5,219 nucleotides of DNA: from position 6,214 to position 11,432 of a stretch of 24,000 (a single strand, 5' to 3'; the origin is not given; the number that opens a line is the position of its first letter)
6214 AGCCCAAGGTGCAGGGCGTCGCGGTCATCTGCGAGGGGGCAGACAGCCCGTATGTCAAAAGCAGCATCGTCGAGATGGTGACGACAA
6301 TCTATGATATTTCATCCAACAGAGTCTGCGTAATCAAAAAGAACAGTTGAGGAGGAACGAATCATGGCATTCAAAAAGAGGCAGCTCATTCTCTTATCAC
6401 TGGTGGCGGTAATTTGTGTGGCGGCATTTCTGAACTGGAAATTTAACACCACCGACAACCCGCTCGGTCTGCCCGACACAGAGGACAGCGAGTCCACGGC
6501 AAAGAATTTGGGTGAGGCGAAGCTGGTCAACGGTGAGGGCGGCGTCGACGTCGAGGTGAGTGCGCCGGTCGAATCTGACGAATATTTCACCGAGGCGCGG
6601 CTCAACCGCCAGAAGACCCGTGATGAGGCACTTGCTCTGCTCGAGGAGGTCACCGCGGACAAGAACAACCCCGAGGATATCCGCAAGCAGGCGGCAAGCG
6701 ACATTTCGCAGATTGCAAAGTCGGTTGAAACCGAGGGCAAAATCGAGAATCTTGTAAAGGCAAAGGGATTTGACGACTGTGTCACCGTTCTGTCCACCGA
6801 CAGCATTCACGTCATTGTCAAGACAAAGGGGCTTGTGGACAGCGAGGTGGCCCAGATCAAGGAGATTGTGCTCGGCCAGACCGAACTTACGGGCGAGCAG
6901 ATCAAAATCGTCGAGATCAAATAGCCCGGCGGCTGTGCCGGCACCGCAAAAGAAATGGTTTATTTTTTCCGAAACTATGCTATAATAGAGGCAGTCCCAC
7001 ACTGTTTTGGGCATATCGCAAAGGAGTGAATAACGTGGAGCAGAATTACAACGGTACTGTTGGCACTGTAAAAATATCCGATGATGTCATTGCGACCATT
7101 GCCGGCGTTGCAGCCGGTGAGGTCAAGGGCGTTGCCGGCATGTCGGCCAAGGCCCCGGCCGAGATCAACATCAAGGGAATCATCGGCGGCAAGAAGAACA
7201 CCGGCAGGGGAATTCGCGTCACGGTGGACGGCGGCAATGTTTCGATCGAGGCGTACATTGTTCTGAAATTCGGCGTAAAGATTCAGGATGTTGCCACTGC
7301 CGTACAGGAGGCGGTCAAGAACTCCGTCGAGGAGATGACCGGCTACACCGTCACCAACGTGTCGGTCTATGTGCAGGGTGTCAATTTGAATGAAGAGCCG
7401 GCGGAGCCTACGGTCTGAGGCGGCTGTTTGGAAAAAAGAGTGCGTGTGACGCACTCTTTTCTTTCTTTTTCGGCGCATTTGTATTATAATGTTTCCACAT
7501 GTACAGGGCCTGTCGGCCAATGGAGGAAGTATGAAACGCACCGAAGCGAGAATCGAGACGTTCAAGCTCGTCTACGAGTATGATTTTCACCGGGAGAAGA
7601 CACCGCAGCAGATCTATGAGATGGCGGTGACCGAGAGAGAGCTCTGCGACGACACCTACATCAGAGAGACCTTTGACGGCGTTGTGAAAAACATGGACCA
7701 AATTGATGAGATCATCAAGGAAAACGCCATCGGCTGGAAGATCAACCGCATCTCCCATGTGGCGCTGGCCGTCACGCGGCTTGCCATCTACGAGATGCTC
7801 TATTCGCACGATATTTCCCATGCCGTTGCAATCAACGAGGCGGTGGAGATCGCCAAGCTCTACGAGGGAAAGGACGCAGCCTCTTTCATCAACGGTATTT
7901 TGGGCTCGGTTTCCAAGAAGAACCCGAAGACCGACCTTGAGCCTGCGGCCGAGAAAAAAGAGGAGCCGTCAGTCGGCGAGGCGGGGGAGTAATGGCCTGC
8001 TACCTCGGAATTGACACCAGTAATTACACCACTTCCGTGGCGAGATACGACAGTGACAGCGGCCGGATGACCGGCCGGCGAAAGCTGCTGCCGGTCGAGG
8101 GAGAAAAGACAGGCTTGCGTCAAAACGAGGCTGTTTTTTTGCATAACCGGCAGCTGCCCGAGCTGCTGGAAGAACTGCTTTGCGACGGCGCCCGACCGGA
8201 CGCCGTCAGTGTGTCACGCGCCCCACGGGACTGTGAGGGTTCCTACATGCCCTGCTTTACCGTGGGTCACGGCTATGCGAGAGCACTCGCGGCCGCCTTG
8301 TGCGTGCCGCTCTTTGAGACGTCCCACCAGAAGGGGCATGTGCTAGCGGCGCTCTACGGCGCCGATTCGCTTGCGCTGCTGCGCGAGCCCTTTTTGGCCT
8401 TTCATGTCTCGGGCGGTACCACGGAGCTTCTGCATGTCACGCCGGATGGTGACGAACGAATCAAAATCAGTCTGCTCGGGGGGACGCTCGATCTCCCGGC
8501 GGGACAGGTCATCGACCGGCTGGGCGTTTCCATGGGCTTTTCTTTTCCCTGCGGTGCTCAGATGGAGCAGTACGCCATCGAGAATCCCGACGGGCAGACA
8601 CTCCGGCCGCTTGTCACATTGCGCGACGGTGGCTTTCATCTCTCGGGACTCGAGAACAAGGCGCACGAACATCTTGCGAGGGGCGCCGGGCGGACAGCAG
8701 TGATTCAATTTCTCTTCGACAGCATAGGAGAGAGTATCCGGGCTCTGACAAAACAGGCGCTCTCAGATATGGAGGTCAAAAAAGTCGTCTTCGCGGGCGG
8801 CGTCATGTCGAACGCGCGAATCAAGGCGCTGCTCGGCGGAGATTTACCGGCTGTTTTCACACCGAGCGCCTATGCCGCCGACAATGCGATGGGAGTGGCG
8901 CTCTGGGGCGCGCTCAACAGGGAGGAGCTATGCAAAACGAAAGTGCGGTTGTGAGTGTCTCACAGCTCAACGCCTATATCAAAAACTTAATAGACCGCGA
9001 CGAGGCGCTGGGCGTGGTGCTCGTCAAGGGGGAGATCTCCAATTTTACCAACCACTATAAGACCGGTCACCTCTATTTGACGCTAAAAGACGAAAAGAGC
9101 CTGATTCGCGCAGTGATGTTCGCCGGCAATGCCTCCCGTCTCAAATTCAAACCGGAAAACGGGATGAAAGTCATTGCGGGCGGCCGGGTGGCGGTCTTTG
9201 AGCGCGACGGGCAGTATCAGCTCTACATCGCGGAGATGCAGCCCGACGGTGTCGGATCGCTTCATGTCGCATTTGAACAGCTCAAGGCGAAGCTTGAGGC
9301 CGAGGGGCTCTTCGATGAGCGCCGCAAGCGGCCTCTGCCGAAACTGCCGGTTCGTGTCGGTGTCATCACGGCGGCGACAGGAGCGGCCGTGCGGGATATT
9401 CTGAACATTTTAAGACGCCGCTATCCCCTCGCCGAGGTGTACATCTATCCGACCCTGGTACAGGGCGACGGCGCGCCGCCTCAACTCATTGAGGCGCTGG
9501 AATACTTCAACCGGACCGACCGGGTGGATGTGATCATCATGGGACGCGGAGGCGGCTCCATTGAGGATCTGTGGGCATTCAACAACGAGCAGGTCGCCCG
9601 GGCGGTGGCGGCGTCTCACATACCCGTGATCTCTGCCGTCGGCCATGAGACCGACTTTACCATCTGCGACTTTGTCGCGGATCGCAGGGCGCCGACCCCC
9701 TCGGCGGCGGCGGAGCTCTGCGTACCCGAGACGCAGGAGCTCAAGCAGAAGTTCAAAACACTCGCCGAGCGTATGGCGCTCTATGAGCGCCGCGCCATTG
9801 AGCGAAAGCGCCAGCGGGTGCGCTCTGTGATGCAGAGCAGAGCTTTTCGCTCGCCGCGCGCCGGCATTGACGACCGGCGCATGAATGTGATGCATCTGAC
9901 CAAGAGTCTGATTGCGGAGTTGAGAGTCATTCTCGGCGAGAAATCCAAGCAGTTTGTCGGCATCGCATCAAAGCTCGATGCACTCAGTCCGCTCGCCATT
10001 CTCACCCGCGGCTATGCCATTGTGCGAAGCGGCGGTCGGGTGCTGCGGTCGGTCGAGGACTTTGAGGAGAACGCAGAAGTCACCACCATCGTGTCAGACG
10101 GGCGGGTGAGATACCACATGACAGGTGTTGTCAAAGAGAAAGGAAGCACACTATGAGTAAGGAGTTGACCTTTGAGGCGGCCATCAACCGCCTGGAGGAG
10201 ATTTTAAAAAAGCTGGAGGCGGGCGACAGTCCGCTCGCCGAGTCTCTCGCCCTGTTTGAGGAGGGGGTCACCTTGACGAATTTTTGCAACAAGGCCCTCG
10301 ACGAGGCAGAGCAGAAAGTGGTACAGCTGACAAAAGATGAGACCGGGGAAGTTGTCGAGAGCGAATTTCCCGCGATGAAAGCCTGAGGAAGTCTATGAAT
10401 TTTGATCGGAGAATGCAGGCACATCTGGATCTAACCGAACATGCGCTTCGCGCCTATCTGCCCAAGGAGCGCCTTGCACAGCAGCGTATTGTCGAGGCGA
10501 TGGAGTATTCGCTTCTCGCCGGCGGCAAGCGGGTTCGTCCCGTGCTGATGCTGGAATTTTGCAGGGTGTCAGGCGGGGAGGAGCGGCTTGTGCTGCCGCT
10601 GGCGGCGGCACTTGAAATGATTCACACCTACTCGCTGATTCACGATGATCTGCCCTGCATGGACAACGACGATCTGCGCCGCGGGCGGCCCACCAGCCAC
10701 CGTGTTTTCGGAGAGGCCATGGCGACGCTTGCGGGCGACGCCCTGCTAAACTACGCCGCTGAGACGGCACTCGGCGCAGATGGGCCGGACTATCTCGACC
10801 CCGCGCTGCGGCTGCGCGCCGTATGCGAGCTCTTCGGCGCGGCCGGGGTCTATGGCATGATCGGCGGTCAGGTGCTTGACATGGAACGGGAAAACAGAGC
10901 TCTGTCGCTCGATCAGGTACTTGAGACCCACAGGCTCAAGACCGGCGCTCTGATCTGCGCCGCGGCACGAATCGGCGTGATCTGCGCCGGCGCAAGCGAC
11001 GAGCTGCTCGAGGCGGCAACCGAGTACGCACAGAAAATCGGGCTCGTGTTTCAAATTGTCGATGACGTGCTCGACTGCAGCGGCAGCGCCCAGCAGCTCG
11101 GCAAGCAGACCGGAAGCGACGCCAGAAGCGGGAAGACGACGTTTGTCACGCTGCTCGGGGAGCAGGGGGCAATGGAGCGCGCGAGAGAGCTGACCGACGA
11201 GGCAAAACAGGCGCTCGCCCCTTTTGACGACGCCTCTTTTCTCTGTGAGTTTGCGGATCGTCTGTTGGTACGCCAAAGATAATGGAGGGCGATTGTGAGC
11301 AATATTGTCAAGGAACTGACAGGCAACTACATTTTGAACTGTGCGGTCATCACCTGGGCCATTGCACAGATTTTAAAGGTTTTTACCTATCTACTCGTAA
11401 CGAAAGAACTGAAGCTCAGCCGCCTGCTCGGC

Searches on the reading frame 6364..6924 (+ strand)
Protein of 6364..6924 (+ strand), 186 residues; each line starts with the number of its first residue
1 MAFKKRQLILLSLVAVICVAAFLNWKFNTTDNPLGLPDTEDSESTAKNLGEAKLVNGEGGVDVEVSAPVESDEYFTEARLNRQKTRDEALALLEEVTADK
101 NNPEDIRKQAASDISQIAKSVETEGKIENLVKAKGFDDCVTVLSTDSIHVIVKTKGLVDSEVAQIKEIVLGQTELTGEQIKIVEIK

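Call 44: search_protein_families(library=pfam, proteins=[window:6364-6924:+], max_evalue=0.001)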
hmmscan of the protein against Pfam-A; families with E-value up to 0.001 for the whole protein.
window:6364-6924:+ (186 aa): 1 family
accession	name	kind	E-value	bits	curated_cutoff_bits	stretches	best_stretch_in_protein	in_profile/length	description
PF12685.13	SpoIIIAH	-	2.9e-41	142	30.6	1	5-182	1-191/191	SpoIIIAH-like protein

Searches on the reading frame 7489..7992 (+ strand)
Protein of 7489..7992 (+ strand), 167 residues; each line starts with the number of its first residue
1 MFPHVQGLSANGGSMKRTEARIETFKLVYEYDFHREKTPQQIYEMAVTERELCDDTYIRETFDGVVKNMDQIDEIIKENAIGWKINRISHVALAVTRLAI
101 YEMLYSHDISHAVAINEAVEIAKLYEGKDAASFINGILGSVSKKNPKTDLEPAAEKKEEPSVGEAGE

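Call 45: search_protein_families(library=pfam, proteins=[window:7489-7992:+], max_evalue=0.001)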
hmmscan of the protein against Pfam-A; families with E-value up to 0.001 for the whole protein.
window:7489-7992:+ (167 aa): 1 family
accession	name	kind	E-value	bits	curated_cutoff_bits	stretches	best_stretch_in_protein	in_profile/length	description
PF01029.23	NusB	-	2.9e-30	105.8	23.1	1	19-143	2-133/133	NusB family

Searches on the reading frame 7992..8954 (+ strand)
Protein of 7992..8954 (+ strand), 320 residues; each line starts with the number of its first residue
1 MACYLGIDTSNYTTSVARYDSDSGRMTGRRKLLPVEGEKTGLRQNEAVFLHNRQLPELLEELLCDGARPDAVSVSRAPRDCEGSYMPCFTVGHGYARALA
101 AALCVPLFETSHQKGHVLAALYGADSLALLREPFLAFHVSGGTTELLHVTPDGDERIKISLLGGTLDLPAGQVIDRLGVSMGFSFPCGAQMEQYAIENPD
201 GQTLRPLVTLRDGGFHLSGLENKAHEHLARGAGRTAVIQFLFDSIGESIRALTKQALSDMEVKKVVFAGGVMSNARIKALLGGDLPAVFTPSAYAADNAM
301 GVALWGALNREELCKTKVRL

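Call 45: search_protein_families(library=pfam, proteins=[window:7992-8954:+], max_evalue=0.001)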
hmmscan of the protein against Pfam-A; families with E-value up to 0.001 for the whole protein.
window:7992-8954:+ (320 aa): 1 family
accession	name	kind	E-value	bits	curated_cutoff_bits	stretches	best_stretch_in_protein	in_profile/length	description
PF00814.31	TsaD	-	1.3e-19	71.4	24.8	1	51-301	29-261/264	tRNA N6-adenosine threonylcarbamoyltransferase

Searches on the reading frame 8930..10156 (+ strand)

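Call 45: search_protein_families(library=pfam, proteins=[window:8930-10156:+], max_evalue=0.001)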
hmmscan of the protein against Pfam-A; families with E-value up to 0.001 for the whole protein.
window:8930-10156:+ (408 aa): 3 families
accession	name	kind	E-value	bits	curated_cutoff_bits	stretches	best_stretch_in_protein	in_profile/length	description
PF02601.20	Exonuc_VII_L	-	4.5e-95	319.2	35.9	2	127-340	1-212/315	Exonuclease VII, large subunit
PF13742.12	tRNA_anti_2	-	8.4e-32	109.7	27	1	9-104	2-95/95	OB-fold nucleic acid binding domain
PF01336.31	tRNA_anti-codon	-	2.7e-10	40.5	27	1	30-105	1-74/75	OB-fold nucleic acid binding domain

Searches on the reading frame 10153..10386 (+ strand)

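Call 45: search_protein_families(library=pfam, proteins=[window:10153-10386:+], max_evalue=0.001)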
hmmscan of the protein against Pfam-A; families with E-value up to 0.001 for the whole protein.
window:10153-10386:+ (77 aa): 1 family
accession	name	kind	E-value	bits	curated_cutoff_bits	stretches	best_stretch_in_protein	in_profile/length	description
PF02609.21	Exonuc_VII_S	-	6.5e-21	74.6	24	1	7-56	1-50/52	Exonuclease VII small subunit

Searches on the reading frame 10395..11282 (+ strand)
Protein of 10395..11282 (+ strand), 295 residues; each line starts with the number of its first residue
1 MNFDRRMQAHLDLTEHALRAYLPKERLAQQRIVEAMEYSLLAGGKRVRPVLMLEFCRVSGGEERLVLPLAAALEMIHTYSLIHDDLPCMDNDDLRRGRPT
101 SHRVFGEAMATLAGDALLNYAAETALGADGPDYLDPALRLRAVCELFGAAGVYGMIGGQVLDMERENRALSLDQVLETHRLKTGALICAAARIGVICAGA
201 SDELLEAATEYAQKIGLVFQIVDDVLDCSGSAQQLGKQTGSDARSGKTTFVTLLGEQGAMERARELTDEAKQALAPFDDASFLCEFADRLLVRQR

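Call 3: search_protein_families(library=pfam, proteins=[window:10395-11282:+], max_evalue=0.01)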
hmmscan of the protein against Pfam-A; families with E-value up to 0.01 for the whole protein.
window:10395-11282:+ (295 aa): 1 family
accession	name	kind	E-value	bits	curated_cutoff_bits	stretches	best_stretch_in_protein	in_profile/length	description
PF00348.22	polyprenyl_synt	-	3.8e-59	200.4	27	1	30-265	2-229/251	Polyprenyl synthetase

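Call 4: search_protein_families(library=ncbifam, proteins=[window:10395-11282:+], max_evalue=0.01)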
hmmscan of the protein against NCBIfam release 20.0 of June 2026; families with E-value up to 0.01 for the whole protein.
window:10395-11282:+ (295 aa): 16 families
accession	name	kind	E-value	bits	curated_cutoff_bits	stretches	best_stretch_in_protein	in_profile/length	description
NF045485.1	FPPsyn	subfamily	4.5e-95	318.1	275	1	8-294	2-287/288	farnesyl diphosphate synthase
NF045685.1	GGPPSynCrtE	equivalog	5.2e-82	275.2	460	1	12-293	12-291/293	geranylgeranyl diphosphate synthase CrtE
NF007877.0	PRK10581.1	equivalog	2.7e-73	246.7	321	1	1-281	1-281/299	(2E,6E)-farnesyl diphosphate synthase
NF040698.1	IdsA_Meth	equivalog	1e-55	189.2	468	1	28-260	26-254/328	short chain isoprenyl diphosphate synthase IdsA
NF041169.1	f2_encap_cargo4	exception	6e-55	186.8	450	1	42-270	48-267/334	family 2 encapsulin nanocompartment cargo protein polyprenyl transferase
NF041003.1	GGPP_syn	equivalog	1.3e-46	159.2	500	1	29-266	25-257/326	geranylgeranyl diphosphate synthase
NF040789.2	gerfarn_diphsyn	equivalog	3.5e-38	131.7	560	1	64-260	82-271/345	geranylfarnesyl diphosphate synthase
TIGR02749.1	prenyl_cyano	equivalog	2.5e-33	115.5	383.2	1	34-253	34-244/322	solanesyl diphosphate synthase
TIGR02748.1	GerC3_HepT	equivalog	1.4e-32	113.1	456.55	1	7-254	9-241/319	heptaprenyl diphosphate synthase component II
NF045549.1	GGPPsyn_IdsB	equivalog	1.9e-31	109.4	475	1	43-267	64-280/346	geranylgeranyl diphosphate synthase IdsB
NF045628.1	HxpDPsynlarge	equivalog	8.2e-30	103.9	500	1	29-257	20-236/311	hexaprenyl-diphosphate synthase large subunit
NF008140.0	PRK10888.1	equivalog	4.4e-28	98.5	412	1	37-255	37-243/323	octaprenyl diphosphate synthase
NF042417.1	NPPPS_Mycobact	equivalog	6e-28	97.8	600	1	26-266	38-269/335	nonaprenyl/(2E,6E)-farnesyl/geranylgeranyl diphosphat synthase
NF040627.1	GFPS_Meth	equivalog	4.7e-25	88.6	600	1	32-228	28-210/285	geranylfarnesyl diphosphate synthase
NF042416.1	GFPPS_Mycobact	equivalog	4.9e-24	85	600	1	29-270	27-277/350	bifunctional (2E,6E)-farnesyl/geranyl diphosphate synthase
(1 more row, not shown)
